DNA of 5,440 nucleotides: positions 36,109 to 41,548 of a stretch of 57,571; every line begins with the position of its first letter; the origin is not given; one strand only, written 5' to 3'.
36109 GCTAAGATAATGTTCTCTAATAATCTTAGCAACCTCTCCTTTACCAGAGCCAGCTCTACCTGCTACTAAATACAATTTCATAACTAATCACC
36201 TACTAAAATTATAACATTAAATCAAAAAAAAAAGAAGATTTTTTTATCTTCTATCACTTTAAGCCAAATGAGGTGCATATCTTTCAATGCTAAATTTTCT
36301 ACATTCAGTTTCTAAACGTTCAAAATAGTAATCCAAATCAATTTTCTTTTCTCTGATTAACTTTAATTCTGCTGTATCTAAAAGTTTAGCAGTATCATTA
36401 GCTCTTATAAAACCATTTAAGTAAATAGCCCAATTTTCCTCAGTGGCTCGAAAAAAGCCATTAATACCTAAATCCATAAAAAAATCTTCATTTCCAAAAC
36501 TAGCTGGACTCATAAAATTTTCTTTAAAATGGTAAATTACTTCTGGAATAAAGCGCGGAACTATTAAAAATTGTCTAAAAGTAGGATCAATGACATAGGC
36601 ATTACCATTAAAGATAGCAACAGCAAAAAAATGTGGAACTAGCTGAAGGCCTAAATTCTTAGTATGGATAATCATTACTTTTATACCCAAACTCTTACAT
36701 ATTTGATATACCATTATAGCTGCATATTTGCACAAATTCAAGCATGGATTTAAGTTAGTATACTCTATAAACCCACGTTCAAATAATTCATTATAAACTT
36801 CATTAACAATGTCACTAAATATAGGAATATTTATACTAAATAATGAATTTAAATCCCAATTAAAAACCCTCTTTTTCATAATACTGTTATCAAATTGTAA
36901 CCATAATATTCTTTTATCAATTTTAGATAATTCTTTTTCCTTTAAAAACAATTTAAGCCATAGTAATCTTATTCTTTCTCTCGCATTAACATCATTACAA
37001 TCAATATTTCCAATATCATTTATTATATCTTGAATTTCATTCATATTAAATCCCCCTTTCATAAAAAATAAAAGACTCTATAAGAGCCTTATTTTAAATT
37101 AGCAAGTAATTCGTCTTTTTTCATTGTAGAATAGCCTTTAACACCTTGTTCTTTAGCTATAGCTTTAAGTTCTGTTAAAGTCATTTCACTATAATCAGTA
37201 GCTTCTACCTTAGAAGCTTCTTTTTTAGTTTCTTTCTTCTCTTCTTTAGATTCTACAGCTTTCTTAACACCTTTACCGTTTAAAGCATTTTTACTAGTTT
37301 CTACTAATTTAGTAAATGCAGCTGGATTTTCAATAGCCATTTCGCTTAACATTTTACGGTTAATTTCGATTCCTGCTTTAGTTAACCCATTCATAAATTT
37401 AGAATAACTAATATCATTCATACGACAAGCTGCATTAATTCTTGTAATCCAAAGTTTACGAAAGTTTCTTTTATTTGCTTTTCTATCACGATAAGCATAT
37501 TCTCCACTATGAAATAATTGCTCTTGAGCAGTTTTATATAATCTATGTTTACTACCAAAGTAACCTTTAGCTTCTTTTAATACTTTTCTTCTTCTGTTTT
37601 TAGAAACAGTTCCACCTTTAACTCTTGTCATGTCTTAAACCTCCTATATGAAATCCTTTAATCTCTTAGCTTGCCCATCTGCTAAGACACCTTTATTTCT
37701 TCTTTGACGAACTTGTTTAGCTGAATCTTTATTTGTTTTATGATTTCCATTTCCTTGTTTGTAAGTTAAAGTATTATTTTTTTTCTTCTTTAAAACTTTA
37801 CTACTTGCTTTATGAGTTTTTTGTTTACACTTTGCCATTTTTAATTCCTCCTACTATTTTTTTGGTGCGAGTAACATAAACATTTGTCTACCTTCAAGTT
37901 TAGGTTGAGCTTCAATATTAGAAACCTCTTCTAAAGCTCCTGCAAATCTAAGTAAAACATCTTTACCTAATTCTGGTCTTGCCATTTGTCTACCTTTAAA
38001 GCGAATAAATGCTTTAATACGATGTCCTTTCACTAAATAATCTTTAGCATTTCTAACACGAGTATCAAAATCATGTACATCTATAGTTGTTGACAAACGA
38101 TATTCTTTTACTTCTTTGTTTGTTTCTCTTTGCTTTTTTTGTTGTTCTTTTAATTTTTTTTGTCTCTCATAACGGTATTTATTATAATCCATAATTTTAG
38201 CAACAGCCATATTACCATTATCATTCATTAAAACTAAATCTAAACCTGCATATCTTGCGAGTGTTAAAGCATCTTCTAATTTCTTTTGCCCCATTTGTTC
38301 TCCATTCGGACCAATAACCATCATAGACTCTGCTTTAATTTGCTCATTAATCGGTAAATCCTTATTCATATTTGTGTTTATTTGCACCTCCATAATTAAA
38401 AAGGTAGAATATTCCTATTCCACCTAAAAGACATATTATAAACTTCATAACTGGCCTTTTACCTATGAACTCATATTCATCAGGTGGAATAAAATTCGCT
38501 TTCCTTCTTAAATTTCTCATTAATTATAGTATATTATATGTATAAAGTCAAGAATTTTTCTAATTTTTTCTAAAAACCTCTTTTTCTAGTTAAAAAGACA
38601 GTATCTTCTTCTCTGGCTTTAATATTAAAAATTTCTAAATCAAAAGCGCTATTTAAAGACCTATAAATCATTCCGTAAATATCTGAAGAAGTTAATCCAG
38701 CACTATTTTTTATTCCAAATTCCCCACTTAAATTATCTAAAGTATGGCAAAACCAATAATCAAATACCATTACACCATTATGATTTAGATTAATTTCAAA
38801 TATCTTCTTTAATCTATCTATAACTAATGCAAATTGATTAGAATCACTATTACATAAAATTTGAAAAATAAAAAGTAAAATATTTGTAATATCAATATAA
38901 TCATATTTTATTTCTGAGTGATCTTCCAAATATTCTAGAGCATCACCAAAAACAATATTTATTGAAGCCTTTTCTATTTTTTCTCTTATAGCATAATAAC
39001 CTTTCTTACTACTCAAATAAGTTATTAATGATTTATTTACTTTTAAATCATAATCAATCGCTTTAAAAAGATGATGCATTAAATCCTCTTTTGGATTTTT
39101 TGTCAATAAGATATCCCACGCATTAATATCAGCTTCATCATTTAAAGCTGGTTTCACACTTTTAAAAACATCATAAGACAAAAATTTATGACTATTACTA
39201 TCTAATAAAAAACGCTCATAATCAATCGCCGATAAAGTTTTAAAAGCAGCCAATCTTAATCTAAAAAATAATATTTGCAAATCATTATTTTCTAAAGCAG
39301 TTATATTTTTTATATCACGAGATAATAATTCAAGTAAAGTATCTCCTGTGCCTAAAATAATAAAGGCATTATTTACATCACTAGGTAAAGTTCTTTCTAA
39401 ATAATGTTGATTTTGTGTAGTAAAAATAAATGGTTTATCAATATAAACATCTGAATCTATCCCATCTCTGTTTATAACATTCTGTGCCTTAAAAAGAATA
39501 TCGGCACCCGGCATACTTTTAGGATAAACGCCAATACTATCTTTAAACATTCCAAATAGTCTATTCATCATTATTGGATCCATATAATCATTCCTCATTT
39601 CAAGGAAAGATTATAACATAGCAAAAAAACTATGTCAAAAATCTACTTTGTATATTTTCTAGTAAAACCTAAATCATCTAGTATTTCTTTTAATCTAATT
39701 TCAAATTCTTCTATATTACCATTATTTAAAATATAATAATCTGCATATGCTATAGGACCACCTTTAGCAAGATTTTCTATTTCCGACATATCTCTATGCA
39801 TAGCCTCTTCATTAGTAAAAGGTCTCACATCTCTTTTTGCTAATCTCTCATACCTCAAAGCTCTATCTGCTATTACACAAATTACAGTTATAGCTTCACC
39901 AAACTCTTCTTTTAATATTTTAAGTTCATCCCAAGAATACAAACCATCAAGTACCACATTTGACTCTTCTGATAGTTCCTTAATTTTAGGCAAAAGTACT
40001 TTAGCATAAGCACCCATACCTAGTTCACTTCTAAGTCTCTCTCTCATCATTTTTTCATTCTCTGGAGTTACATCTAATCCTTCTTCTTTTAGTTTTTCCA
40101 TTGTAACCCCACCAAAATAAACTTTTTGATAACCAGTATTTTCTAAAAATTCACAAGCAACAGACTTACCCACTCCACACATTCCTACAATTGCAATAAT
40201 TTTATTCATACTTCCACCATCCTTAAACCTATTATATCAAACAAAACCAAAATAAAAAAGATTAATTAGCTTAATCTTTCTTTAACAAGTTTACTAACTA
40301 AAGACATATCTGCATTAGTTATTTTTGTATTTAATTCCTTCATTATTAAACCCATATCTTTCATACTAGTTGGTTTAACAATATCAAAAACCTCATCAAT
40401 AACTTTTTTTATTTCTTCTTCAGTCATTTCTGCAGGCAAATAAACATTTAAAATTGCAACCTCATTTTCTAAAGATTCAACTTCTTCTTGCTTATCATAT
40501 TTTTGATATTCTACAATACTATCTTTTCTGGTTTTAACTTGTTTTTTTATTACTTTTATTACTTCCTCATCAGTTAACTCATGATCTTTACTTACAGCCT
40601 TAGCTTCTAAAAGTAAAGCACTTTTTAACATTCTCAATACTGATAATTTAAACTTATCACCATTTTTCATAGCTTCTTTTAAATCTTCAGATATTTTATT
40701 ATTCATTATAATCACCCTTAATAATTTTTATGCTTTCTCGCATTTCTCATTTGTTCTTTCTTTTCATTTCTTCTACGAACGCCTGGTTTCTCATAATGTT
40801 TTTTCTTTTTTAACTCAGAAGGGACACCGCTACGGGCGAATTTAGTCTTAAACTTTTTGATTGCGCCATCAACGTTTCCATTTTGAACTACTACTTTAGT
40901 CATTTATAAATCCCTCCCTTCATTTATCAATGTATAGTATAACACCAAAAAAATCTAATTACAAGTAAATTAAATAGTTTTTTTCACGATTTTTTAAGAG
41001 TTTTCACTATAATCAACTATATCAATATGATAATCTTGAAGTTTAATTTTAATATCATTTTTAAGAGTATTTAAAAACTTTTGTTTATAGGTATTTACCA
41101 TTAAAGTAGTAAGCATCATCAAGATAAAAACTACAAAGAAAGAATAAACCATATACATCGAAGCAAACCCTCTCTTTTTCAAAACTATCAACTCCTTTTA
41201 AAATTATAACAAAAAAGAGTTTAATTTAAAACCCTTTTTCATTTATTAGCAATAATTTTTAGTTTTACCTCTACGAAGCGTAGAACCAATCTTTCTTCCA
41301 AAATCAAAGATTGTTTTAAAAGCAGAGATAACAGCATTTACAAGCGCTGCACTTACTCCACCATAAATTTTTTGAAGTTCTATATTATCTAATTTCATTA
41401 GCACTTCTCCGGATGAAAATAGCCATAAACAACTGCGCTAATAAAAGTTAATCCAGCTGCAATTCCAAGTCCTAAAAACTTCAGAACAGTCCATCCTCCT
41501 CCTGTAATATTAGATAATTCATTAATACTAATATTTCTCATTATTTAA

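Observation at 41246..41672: Three unannotated, translationally coupled double-glycine-leader peptide genes: candidate multi-peptide bacteriocin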

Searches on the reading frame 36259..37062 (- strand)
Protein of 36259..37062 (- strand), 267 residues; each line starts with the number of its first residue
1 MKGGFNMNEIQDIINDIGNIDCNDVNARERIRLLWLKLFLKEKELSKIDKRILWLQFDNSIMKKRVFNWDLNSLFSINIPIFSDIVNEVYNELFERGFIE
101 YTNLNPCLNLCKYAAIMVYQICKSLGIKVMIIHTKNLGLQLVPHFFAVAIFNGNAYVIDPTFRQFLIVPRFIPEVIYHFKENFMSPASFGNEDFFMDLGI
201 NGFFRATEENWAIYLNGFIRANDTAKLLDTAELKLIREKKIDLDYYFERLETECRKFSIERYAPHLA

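Call 3: search_protein_families(library=pfam, proteins=[window:36259-37062:-], max_evalue=1)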
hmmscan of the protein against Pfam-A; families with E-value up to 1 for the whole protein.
window:36259-37062:- (267 aa): 1 family
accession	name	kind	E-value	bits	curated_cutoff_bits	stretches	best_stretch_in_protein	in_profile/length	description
PF15645.12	Tox-PLDMTX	-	0.033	14.8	26.1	1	111-165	6-65/142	Dermonecrotoxin of the Papain-like fold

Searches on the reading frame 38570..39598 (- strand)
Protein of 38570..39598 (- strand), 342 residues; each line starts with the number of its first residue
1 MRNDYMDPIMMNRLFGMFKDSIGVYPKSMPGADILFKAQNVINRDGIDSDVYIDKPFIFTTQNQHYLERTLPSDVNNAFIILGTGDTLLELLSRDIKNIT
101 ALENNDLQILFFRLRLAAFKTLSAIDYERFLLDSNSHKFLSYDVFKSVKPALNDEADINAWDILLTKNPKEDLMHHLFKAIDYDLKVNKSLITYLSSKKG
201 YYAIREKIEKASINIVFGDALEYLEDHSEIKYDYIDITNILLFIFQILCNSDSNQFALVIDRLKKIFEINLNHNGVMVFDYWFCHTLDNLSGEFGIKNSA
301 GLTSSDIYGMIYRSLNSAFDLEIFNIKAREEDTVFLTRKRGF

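Call 3: search_protein_families(library=pfam, proteins=[window:38570-39598:-], max_evalue=1)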
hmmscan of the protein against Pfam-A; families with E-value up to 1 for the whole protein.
window:38570-39598:- (342 aa): 1 family
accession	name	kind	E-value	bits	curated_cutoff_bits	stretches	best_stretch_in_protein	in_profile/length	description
PF11899.13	DUF3419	-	1.6e-05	24.7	28.2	1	79-156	35-111/385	Protein of unknown function (DUF3419)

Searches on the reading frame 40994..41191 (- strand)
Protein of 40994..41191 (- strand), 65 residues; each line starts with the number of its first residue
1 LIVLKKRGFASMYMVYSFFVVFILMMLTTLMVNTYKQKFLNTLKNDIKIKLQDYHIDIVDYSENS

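Call 3: search_protein_families(library=pfam, proteins=[window:40994-41191:-], max_evalue=1)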
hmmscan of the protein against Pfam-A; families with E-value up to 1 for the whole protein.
window:40994-41191:- (65 aa): 2 families
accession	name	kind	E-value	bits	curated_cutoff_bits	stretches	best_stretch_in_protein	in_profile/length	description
PF00335.26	Tetraspanin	-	0.13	12.3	32.1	1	6-53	72-122/225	Tetraspanin family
PF10104.14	Brr6_like_C_C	-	0.22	11.8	25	1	20-63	4-47/133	Di-sulfide bridge nucleocytoplasmic transport domain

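Call 4: search_protein_families(library=ncbifam, proteins=[window:40994-41191:-], max_evalue=1)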
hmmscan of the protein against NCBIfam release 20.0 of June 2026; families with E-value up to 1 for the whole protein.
window:40994-41191:- (65 aa): 0 families

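Call 74: search_protein_families(library=ncbifam, proteins=[window:40997-41182:-], max_evalue=5)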
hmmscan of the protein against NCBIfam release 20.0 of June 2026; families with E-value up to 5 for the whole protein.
seq(62 aa): 0 families
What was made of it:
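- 40994..41182 (-): 62-aa single-pass membrane protein (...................; TTG start) with its own extended -10 promoter (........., 41203-41230). Candidate immunity protein by inference only. No family hit (calls 3, 4, 74).
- On Class IIb two-peptide bacteriocin (lactobin A/cerein 7B family, TIGR03949): That gene is a candidate only and matches no family (calls 3, 4, 74).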

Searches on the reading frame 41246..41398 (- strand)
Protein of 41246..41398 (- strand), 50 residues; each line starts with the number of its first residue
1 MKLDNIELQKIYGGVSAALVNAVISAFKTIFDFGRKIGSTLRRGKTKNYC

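Call 3: search_protein_families(library=pfam, proteins=[window:41246-41398:-], max_evalue=1)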
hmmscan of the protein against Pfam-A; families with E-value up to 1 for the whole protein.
window:41246-41398:- (50 aa): 0 families

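Call 4: search_protein_families(library=ncbifam, proteins=[window:41246-41398:-], max_evalue=1)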
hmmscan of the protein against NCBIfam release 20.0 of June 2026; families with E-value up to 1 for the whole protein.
window:41246-41398:- (50 aa): 2 families
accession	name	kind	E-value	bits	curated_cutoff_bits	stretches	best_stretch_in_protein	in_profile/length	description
TIGR03949.1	bact_IIb_cerein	subfamily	0.02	14.7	21.5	1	2-38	3-44/45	class IIb bacteriocin, lactobin A/cerein 7B family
NF033772.1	pheromone_VP1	equivalog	0.076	13.3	85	1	1-21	10-32/65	peptide pheromone VP1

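Call 22: find_homologous_proteins(query=A1, max_evalue=10)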
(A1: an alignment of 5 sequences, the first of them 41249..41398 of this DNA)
Query A1 (5 sequences) (50 aa, profile of the alignment): 14 proteins with E <= 10 among 16 candidates.
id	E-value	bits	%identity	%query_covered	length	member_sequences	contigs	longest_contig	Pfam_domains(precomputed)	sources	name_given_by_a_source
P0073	2.1e-32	128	92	100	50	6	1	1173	-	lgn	-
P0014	2.7e-32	128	98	100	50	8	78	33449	-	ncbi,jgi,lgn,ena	-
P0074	7.7e-32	127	90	100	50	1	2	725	-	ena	-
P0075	2.1e-31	125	86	100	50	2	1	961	-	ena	-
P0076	2.3e-31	125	82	100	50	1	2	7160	-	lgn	-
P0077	3.3e-31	125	88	100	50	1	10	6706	-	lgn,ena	-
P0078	4.3e-31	124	86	100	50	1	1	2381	-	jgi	-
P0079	2.4e-30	122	88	100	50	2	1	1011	-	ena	-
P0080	3.9e-30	121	82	100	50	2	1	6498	-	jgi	-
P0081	1.5e-28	116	82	100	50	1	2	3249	-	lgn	-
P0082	1.9e-28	116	84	100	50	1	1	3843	-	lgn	-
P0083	4.3e-28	115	72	100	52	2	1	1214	-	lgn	-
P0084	7.2e-27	111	80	100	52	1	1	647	-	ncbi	-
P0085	1.8e-25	106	78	100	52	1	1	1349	-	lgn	-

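Call 34: find_encoding_contigs(protein=P0085, flank=5000, max_places=2)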
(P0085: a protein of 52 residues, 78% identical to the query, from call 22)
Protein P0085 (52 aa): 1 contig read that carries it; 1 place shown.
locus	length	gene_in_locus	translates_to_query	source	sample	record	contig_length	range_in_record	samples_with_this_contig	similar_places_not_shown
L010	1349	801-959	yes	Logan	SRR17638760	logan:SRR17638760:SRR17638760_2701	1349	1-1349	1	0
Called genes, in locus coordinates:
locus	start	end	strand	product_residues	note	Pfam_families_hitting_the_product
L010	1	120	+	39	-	?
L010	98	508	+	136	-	-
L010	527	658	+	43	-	-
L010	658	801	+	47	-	-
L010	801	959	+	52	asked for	-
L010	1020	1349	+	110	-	?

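Call 35: find_encoding_contigs(protein=P0080, flank=5000, max_places=2)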
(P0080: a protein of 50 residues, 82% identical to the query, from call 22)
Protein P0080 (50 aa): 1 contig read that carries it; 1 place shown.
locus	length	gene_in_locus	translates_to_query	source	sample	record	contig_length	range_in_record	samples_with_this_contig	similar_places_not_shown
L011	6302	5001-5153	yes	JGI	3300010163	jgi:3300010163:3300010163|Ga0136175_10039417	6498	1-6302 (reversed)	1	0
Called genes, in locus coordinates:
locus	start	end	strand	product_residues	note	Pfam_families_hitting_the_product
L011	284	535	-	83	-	-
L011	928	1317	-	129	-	PF14319:Zn_Tnp_IS91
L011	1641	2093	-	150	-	PF12844:HTH_19 (weak), PF13560:HTH_31 (weak), PF01381:HTH_3, PF08667:BetR (weak), PF01381:HTH_3 (weak)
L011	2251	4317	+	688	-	PF03412:Peptidase_C39, PF00664:ABC_membrane, PF00005:ABC_tran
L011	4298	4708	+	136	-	-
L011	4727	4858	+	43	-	-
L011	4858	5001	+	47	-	-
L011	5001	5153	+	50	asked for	-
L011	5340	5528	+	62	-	-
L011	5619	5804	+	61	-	PF01165:Ribosomal_S21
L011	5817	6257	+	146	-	PF09424:YqeY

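Call 37: search_protein_families(library=pfam, proteins=[L010:1020-1349:+], max_evalue=1)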
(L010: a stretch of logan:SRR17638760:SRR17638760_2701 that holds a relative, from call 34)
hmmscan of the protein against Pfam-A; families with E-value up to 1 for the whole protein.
L010:1020-1349:+ (110 aa): 4 families
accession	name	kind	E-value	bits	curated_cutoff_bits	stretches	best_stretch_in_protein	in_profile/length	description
PF21438.3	Sap1_N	-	0.0071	16.8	27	1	57-102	19-63/102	Switch activating protein 1, N-terminal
PF03665.18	UPF0172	-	0.043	14.2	24.4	1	17-104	89-173/192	Uncharacterised protein family (UPF0172)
PF10045.14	DUF2280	-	0.052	14.1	24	1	21-101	17-98/103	Uncharacterized conserved protein (DUF2280)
PF18821.6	LPD7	-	0.11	12.9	27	1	54-102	3-50/92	Large polyvalent protein-associated domain 7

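Call 72: search_dna_similar(query=window:41249-41398:-, collection=plasmids, mode=protein, max_evalue=1, max_rows=10)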
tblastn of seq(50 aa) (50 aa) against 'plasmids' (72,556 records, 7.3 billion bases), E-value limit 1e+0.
No match.

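Call 78: predict_structure(alignment_id=A9)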
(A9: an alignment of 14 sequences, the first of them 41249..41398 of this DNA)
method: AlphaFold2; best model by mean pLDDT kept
length: 50 residues; sequences in the alignment: 14
mean_pLDDT: 78.7   pTM: 0.43
mean pLDDT of the five models: 78.7, 76.2, 75.9, 75.6, 75.4
residues with pLDDT >= 90: 14; 70-90: 25; 50-70: 11; < 50: 0
segments of 3 or more residues with pLDDT < 50: none
pLDDT, mean of each block of 10 residues (from residue 1): 69 80 93 88 64
secondary structure, 60 per line:
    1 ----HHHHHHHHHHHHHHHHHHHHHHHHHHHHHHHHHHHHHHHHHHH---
elements in order: H5-47
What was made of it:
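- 41246..41398 (-): Peptide 3 precursor, 50 aa: leader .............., then mature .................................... (36 aa, net charge about +6, amphipathic helix, single C-terminal Cys). AlphaFold2 predicts one helix over residues 5-47, pLDDT 78.7 (call 78).
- Helical model of peptide 3: call 78.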

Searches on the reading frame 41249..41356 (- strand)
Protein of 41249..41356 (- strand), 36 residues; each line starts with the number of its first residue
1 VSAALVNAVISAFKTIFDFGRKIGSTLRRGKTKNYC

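Call 41: search_solved_structures(query=window:41249-41356:-, max_evalue=10)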
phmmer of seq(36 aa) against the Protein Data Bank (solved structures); distinct sequences matched with E-value up to 10: 0.
